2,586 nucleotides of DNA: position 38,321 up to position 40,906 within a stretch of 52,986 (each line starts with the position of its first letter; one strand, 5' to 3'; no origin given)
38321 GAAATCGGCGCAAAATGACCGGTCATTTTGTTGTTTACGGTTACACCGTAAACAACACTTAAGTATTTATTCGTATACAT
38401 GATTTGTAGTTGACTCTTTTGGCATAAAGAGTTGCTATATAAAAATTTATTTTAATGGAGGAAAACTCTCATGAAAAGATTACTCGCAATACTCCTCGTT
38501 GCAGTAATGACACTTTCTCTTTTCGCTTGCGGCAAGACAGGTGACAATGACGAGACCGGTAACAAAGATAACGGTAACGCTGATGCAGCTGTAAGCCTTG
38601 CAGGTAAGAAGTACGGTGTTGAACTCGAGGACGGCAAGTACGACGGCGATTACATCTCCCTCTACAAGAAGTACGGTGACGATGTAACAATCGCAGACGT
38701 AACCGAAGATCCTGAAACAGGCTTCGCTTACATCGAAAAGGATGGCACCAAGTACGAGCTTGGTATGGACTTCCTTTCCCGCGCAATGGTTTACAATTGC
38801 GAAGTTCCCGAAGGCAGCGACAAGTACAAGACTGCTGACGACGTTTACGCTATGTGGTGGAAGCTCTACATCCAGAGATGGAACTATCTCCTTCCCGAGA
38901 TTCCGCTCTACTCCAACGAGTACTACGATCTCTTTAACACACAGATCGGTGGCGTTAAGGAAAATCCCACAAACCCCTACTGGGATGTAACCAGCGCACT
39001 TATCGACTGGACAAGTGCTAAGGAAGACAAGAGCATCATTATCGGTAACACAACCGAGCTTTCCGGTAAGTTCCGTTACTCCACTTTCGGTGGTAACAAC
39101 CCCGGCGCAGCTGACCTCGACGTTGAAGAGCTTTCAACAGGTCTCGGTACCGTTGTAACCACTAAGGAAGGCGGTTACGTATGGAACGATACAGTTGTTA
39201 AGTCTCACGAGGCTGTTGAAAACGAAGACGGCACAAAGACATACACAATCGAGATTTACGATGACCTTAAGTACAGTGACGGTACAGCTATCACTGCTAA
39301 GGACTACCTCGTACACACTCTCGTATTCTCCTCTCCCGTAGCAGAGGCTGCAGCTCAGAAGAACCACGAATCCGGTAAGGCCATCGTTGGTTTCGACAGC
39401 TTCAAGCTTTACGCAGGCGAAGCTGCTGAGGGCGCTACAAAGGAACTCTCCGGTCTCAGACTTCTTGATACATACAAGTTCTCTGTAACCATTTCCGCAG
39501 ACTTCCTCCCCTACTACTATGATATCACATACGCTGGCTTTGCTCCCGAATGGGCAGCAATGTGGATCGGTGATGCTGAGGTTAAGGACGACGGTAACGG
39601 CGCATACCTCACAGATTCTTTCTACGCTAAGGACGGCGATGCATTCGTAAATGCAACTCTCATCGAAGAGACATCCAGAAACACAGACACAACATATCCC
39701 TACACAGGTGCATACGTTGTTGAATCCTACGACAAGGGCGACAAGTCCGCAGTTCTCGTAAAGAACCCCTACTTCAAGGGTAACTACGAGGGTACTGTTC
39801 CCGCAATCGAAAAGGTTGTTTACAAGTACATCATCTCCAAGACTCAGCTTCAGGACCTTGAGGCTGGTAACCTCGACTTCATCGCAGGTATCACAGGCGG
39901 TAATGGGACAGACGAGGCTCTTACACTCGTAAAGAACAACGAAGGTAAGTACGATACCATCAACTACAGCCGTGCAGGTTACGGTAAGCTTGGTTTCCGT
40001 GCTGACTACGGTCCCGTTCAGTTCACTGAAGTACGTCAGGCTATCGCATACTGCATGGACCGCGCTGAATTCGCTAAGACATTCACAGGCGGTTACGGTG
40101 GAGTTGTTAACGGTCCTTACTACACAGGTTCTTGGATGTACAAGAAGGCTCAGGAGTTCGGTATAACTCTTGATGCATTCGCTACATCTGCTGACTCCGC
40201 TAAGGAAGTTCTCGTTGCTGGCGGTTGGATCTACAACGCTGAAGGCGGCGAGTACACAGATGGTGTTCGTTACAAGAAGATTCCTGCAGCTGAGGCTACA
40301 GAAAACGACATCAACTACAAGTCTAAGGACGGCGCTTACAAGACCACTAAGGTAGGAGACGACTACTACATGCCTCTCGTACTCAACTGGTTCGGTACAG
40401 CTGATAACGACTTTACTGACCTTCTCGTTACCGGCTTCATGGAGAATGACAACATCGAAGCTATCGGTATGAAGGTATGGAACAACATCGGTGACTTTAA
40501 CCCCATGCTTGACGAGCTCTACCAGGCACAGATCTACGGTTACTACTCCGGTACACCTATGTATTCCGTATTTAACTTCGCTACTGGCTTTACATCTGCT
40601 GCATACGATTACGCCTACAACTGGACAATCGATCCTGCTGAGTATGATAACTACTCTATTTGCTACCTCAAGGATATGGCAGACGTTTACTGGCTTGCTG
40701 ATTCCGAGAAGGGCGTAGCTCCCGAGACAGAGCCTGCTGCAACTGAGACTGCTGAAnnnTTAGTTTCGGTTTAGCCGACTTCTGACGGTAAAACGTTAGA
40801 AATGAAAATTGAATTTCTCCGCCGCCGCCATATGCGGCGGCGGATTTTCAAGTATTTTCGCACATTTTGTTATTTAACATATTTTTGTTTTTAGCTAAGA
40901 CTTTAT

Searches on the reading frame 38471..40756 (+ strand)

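Call 39: search_protein_families(library=pfam, proteins=[window:38471-40756:+], max_evalue=0.001)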
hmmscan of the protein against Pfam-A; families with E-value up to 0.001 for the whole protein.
window:38471-40756:+ (762 aa): 1 family
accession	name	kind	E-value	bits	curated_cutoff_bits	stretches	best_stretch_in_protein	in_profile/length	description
PF00496.27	SBP_bac_5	-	3.6e-31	109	32.4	1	249-595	10-287/368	Bacterial extracellular solute-binding proteins, family 5 Middle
